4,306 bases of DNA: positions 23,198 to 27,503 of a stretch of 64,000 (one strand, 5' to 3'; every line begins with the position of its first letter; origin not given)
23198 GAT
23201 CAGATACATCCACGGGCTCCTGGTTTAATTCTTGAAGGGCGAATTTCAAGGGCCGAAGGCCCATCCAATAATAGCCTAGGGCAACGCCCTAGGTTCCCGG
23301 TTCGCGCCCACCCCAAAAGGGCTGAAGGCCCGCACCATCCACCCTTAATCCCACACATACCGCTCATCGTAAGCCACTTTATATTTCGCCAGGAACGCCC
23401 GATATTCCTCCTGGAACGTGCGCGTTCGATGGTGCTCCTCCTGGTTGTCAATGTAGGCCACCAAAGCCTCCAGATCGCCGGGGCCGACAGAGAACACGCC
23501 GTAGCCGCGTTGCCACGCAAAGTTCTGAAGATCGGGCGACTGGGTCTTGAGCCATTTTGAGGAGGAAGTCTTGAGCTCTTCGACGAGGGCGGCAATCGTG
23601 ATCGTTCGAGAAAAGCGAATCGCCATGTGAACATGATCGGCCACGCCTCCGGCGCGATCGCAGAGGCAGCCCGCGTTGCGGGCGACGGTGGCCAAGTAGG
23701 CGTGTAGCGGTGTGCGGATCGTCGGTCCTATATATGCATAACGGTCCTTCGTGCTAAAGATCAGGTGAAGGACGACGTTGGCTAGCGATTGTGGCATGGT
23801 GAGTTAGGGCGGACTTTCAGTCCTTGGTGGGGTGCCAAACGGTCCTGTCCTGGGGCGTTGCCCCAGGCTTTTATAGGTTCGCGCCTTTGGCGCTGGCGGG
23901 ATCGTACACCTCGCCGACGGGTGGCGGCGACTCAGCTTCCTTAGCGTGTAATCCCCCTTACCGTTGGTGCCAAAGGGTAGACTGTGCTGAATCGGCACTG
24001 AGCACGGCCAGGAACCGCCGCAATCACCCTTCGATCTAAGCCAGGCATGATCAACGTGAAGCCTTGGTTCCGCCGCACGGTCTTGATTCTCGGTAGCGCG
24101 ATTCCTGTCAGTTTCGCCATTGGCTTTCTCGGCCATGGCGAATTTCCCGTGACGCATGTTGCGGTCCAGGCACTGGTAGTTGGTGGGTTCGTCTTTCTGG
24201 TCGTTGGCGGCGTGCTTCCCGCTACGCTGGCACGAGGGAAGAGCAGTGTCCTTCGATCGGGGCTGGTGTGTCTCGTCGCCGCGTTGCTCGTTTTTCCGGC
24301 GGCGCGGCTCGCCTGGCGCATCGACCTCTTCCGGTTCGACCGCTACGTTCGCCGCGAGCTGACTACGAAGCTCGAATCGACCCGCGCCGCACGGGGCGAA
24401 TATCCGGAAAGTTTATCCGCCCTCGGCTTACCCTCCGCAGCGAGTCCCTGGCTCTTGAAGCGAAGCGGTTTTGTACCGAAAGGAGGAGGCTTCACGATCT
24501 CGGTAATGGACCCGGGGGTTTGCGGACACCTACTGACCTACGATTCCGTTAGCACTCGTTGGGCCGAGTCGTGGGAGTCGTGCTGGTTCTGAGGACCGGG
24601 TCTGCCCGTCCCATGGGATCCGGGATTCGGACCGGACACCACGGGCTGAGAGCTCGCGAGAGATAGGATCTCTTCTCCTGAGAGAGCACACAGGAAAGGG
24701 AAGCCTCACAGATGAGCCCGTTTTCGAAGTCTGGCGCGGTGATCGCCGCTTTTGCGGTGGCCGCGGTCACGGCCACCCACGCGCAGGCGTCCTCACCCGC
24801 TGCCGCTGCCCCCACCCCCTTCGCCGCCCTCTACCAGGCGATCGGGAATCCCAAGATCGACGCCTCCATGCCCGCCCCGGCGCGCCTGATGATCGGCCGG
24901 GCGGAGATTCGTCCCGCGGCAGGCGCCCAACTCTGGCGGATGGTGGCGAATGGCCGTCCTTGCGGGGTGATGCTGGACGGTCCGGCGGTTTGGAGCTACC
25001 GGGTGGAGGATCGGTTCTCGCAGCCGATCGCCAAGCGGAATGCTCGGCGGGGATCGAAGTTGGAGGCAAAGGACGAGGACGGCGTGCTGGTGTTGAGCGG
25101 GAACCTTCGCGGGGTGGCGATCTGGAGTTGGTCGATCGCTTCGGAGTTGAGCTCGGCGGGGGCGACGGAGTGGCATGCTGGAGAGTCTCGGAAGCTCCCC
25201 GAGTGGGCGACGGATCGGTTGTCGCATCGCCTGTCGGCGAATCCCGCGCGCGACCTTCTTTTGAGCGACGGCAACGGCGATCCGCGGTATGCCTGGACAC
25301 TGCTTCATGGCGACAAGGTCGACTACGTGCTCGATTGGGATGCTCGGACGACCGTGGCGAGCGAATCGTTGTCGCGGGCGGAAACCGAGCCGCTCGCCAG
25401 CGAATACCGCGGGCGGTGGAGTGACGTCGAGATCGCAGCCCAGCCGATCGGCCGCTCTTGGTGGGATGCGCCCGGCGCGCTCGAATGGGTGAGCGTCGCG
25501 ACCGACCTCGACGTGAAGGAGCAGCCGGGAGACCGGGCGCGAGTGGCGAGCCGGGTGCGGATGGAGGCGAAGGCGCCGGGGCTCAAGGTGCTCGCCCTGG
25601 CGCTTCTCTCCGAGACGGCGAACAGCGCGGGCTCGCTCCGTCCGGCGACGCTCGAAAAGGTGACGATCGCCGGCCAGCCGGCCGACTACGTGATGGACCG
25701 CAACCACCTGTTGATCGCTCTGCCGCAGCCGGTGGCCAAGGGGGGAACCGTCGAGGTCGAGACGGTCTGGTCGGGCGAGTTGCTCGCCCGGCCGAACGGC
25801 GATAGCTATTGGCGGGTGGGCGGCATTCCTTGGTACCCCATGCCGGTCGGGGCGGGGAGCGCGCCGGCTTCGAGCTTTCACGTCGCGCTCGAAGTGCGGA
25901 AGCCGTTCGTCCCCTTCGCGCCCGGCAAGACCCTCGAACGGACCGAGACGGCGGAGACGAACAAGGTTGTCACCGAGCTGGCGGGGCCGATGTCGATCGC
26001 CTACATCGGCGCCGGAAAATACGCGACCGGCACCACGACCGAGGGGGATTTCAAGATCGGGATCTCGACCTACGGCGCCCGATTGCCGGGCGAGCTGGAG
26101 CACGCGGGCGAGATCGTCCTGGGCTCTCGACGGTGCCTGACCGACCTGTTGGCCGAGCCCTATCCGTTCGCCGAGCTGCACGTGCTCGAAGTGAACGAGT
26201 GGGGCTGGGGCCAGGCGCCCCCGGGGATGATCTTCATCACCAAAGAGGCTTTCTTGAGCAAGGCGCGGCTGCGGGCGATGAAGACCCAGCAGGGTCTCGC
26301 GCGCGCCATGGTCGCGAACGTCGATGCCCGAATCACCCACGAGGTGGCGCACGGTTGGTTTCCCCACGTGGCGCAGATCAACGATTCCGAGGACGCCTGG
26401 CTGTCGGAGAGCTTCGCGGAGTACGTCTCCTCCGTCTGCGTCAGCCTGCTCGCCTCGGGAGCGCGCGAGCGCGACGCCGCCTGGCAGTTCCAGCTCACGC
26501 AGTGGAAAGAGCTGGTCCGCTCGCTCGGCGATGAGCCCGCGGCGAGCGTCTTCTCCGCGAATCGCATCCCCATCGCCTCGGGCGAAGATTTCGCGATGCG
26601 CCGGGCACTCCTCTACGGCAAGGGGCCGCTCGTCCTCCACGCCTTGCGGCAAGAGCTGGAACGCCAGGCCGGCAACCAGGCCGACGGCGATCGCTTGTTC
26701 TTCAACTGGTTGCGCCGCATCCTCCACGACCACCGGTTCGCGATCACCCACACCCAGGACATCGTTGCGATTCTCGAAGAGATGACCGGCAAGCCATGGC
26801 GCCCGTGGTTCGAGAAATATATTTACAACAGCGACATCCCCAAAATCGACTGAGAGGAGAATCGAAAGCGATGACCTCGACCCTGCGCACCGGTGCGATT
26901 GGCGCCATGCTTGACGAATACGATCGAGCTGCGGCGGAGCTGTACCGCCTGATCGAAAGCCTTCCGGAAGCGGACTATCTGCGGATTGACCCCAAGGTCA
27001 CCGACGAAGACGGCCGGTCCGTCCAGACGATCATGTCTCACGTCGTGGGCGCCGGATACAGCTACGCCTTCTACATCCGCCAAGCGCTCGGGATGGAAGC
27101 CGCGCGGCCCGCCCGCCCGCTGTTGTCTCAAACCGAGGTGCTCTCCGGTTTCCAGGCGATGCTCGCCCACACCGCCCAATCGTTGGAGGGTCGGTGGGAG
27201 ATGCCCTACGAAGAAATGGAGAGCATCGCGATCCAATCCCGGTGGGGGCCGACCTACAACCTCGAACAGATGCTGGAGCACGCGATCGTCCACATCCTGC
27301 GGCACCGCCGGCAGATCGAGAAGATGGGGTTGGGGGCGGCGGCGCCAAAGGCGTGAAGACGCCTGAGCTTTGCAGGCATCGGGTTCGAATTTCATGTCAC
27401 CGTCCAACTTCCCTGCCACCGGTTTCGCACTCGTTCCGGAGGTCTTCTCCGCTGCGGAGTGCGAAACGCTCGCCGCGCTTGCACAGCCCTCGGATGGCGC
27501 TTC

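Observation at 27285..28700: XRE/HigA-like gene sits between two copies of the same upstream sequence (segmental duplication and rearrangement)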

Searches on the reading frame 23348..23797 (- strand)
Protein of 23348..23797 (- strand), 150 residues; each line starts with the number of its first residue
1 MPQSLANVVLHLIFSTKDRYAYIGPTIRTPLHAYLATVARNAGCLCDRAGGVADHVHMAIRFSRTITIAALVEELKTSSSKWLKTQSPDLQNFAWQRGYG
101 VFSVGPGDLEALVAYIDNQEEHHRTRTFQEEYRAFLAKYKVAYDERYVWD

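Call 68: search_protein_families(library=ncbifam, proteins=[window:23348-23797:-], max_evalue=0.01)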
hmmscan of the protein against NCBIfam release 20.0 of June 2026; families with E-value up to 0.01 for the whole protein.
window:23348-23797:- (150 aa): 1 family
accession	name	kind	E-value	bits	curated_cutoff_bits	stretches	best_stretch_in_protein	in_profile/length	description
NF033573.1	transpos_IS200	equivalog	6.8e-18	65.1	55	1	5-118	8-126/126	IS200/IS605 family transposase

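Call 69: search_protein_families(library=pfam, proteins=[window:23348-23797:-], max_evalue=0.01)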
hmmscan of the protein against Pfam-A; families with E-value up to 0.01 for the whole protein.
window:23348-23797:- (150 aa): 1 family
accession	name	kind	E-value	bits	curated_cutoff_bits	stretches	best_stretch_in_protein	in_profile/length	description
PF01797.21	Y1_Tnp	-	9.2e-23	81.1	23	1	7-119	4-121/121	Transposase IS200 like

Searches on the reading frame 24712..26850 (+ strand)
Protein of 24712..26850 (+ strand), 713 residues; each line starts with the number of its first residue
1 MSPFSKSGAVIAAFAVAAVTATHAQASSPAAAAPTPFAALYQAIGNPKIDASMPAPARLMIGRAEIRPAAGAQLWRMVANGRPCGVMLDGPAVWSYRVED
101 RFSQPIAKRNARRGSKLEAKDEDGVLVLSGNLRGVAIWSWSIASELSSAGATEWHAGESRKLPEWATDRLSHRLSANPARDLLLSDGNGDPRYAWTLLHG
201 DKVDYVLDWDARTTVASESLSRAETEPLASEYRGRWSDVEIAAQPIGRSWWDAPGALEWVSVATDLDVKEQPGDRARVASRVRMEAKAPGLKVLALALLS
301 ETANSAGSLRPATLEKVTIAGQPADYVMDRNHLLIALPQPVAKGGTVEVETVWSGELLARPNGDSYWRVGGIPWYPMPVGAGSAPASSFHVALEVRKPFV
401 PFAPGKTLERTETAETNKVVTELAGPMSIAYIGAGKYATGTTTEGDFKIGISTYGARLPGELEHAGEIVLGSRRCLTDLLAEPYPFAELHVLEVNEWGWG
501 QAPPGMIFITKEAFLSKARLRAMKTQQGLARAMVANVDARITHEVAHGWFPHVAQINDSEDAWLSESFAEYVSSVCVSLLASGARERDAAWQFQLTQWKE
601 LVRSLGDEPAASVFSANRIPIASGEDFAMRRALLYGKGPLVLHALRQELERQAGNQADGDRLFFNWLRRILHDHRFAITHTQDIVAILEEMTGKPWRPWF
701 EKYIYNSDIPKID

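Call 10: search_protein_families(library=pfam, proteins=[window:24712-26850:+], max_evalue=0.01)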
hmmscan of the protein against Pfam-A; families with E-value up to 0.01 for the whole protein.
window:24712-26850:+ (713 aa): 1 family
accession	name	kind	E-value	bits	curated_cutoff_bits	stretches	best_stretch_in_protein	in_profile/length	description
PF01433.26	Peptidase_M1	-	3e-11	43.8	27.7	1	479-694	16-209/218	Peptidase family M1 domain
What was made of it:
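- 24712..26853 (+): M1-family peptidase gene (intact). Its last ~75 nt were part of the duplicated unit. Pfam PF01433 (call 10).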

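Call 40: find_homologous_proteins(query=window:24712-26850:+, max_evalue=1e-100)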
Query window:24712-26850:+ (713 aa): 19 proteins with E <= 1e-100 among 8000 candidates.
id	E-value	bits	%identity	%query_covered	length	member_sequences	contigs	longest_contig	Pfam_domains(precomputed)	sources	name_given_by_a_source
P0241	0.0e+0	1618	100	100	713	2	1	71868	PF01433.27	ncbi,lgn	ncbi:MAG: M1 family aminopeptidase [Acidobacteriota bacterium]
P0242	0.0e+0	1295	79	100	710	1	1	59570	PF01433.27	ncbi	-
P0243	0.0e+0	1239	74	100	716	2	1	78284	PF01433.27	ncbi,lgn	-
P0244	0.0e+0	1223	75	100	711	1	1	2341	PF01433.27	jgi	jgi:hypothetical protein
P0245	0.0e+0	1222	74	100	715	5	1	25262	PF01433.27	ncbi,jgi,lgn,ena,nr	ncbi:MAG TPA: M1 family aminopeptidase [Thermoanaerobaculia bacterium]|nr:M1 family aminopeptidase [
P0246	0.0e+0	1213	74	97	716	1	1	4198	PF01433.27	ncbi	-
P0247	0.0e+0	1213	76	95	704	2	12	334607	PF01433.27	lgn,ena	-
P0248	0.0e+0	1166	70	100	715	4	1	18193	PF01433.27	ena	-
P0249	0.0e+0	1121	67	99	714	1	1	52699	PF01433.27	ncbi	-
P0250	1.9e-218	745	50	95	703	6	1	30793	PF01433.27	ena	-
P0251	2.2e-218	745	50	95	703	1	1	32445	PF01433.27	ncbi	-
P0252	3.4e-214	731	47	99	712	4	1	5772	PF01433.27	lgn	-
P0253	1.8e-177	610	43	98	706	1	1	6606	PF01433.27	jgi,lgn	jgi:hypothetical protein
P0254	1.1e-165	571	43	98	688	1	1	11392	PF01433.27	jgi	jgi:hypothetical protein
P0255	2.6e-164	566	50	76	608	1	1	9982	-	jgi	jgi:hypothetical protein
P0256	2.2e-163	563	41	99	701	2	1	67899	PF01433.27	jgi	jgi:hypothetical protein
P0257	1.7e-144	501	37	100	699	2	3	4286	PF01433.27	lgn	-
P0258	1.6e-117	412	36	99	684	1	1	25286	PF01433.27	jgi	jgi:hypothetical protein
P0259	6.2e-114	400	35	92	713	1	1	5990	PF01433.27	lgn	-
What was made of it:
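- The source is a MAG (call 40).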

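Call 41: find_encoding_contigs(protein=P0242, flank=7000, max_places=3)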
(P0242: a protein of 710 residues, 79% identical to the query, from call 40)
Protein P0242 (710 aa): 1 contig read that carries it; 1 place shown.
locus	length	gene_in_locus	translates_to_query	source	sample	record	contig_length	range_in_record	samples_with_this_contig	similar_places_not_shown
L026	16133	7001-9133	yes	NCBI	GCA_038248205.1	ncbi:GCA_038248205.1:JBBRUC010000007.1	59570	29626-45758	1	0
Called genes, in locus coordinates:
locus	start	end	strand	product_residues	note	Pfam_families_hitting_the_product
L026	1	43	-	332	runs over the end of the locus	PF00291:PALP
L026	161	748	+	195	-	PF12867:DinB_2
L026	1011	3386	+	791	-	PF12704:MacB_PCD, PF02687:FtsX, PF12704:MacB_PCD (weak), PF02687:FtsX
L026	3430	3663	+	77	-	-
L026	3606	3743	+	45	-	-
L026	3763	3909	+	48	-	-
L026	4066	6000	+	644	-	PF16177:ACAS_N, PF00501:AMP-binding, PF13193:AMP-binding_C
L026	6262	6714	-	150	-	PF01797:Y1_Tnp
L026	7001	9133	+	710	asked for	PF01433:Peptidase_M1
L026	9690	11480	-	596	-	PF00664:ABC_membrane, PF00005:ABC_tran, PF02463:SMC_N (faint), PF13304:AAA_21 (faint)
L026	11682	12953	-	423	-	PF00091:Tubulin, PF12327:FtsZ_C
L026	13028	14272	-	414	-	PF11104:PilM_2 (faint), PF02491:SHS2_FTSA, PF06723:MreB_Mbl, PF14450:FtsA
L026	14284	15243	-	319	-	PF08478:POTRA_1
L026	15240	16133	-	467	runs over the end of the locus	PF01225:Mur_ligase, PF08245:Mur_ligase_M, PF02875:Mur_ligase_C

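Call 42: find_encoding_contigs(protein=P0247, flank=7000, max_places=3)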
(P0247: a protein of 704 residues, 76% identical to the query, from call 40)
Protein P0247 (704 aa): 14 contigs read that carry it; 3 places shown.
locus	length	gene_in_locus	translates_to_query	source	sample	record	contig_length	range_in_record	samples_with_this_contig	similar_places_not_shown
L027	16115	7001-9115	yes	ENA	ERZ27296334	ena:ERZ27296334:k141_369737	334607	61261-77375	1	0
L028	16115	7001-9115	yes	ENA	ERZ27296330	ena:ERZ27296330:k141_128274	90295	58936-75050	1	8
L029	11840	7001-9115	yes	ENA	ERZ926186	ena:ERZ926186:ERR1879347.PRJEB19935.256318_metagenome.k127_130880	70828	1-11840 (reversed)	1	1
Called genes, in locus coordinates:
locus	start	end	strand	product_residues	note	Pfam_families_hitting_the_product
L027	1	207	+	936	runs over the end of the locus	PF13620:CarboxypepD_reg, PF13715:CarbopepD_reg_2 (weak), PF07715:Plug, PF25183:OMP_b-brl_4, PF00593:TonB_dep_Rec_b-barrel, PF25183:OMP_b-brl_4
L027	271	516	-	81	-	PF14261:DUF4351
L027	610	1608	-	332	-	PF00291:PALP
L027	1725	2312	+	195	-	PF12867:DinB_2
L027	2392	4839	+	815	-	PF12704:MacB_PCD, PF02687:FtsX, PF12704:MacB_PCD (weak), PF02687:FtsX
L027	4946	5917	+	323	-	PF16177:ACAS_N, PF00501:AMP-binding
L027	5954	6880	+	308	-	PF00501:AMP-binding, PF13193:AMP-binding_C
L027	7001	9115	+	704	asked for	PF01433:Peptidase_M1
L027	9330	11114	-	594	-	PF00664:ABC_membrane, PF00005:ABC_tran, PF02463:SMC_N (faint), PF13304:AAA_21 (faint)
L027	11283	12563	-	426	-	PF00091:Tubulin, PF12327:FtsZ_C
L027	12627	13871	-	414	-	PF11104:PilM_2 (faint), PF02491:SHS2_FTSA, PF06723:MreB_Mbl, PF14450:FtsA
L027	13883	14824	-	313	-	PF08478:POTRA_1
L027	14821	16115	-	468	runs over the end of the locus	PF01225:Mur_ligase, PF08245:Mur_ligase_M, PF02875:Mur_ligase_C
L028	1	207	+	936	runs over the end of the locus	PF13620:CarboxypepD_reg, PF13715:CarbopepD_reg_2 (weak), PF07715:Plug, PF25183:OMP_b-brl_4, PF00593:TonB_dep_Rec_b-barrel, PF25183:OMP_b-brl_4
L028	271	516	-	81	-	PF14261:DUF4351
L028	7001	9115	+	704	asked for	PF01433:Peptidase_M1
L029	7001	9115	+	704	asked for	PF01433:Peptidase_M1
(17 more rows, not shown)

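Call 52: find_encoding_contigs(protein=P0241, flank=6000, max_places=4)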
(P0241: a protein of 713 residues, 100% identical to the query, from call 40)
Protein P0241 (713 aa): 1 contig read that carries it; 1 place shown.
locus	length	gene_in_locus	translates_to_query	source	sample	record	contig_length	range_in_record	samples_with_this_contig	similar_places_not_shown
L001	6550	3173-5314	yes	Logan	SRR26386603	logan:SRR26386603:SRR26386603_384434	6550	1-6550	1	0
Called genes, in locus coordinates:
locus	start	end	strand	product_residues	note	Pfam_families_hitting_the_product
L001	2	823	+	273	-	?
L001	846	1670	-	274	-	-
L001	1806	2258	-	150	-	PF01797:Y1_Tnp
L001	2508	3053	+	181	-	-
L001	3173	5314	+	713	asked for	PF01433:Peptidase_M1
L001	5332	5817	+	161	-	PF05163:DinB, PF12867:DinB_2 (faint)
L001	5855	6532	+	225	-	PF05721:PhyH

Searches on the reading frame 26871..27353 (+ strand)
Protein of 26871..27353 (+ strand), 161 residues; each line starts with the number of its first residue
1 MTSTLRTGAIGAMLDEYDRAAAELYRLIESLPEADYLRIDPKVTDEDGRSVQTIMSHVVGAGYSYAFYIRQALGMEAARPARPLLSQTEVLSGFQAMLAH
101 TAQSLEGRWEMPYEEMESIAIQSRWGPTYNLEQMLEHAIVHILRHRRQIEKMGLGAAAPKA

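Call 10: search_protein_families(library=pfam, proteins=[window:26871-27353:+], max_evalue=0.01)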
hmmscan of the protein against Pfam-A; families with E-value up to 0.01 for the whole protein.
window:26871-27353:+ (161 aa): 3 families
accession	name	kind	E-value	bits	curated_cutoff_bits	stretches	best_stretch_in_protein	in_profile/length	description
PF05163.17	DinB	-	2e-07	31.5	23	1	12-150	7-139/165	DinB family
PF12867.12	DinB_2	-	1.5e-05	25.8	24.8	1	17-149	2-128/128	DinB superfamily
PF04978.18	MST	-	0.00069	20.5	27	0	10-59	82-130/149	Mycothiol-S-transferase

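Call 11: search_protein_families(library=ncbifam, proteins=[window:26871-27353:+], max_evalue=0.01)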
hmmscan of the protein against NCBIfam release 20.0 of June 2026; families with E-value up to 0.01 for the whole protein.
window:26871-27353:+ (161 aa): 0 families

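Call 23: find_homologous_proteins(query=window:26871-27353:+, max_evalue=1e-10)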
Query window:26871-27353:+ (161 aa): 3289 proteins with E <= 1e-10 among 3399 candidates; the best 120 are listed.
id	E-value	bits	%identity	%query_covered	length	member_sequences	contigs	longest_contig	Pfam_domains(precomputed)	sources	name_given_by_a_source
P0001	1.1e-85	303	90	95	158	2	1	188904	PF12867.13,PF05163.18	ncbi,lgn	-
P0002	5.3e-53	197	59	96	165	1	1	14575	PF12867.13,PF05163.18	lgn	-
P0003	9.1e-53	196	62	95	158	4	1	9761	PF12867.13,PF05163.18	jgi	jgi:uncharacterized damage-inducible protein DinB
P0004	1.0e-52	196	61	94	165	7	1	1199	PF05163.18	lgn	-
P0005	1.7e-52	195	62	93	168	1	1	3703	PF12867.13,PF05163.18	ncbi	-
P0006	2.0e-52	195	58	100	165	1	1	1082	PF12867.13,PF05163.18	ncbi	-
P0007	3.5e-52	194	59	96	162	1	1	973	PF12867.13,PF05163.18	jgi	jgi:uncharacterized damage-inducible protein DinB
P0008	4.3e-52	194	60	95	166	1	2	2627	PF12867.13,PF05163.18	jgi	jgi:uncharacterized damage-inducible protein DinB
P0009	8.8e-52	193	59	95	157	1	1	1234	PF12867.13,PF05163.18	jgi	-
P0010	9.1e-52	193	59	94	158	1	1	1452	PF12867.13,PF05163.18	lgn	-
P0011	1.1e-51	193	59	94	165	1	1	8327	-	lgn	-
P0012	1.2e-51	193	59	94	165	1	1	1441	PF12867.13,PF05163.18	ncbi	ncbi:MAG: DinB family protein [bacterium]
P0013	1.6e-51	192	56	94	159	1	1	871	PF12867.13,PF05163.18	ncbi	-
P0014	1.7e-51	192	61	95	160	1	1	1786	PF05163.18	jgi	jgi:uncharacterized damage-inducible protein DinB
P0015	1.9e-51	192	59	94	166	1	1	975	-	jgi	-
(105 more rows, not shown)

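Call 24: find_encoding_contigs(protein=P0001, flank=10000, max_places=6)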
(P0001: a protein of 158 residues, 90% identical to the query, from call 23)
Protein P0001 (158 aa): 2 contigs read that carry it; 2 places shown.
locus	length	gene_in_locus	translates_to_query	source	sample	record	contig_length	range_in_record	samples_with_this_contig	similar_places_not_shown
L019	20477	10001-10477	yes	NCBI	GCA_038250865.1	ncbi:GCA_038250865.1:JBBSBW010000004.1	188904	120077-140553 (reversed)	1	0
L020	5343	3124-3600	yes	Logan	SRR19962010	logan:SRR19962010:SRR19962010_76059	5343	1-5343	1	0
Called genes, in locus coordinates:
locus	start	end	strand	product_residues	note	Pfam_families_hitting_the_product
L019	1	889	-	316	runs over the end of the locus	PF14261:DUF4351 (faint)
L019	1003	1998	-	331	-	PF00291:PALP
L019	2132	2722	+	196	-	PF12867:DinB_2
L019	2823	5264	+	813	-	PF12704:MacB_PCD, PF02687:FtsX, PF12704:MacB_PCD (weak), PF02687:FtsX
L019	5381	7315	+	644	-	PF16177:ACAS_N, PF00501:AMP-binding, PF13193:AMP-binding_C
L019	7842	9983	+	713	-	PF01433:Peptidase_M1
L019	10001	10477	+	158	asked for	PF05163:DinB, PF12867:DinB_2 (weak)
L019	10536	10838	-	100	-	PF13744:HTH_37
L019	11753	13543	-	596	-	PF00664:ABC_membrane, PF00005:ABC_tran, PF02463:SMC_N (faint), PF13304:AAA_21 (faint)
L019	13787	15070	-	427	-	PF00091:Tubulin, PF12327:FtsZ_C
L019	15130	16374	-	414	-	PF11104:PilM_2 (faint), PF02491:SHS2_FTSA, PF06723:MreB_Mbl, PF14450:FtsA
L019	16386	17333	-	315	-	PF08478:POTRA_1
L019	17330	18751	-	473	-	PF01225:Mur_ligase, PF08245:Mur_ligase_M, PF02875:Mur_ligase_C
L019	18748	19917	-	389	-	PF03033:Glyco_transf_28, PF04101:Glyco_tran_28_C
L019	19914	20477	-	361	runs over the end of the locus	PF01098:FTSW_RODA_SPOVE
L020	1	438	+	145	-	?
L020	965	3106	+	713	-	PF01433:Peptidase_M1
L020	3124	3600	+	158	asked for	PF05163:DinB, PF12867:DinB_2 (weak)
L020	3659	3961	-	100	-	PF13744:HTH_37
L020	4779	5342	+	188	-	?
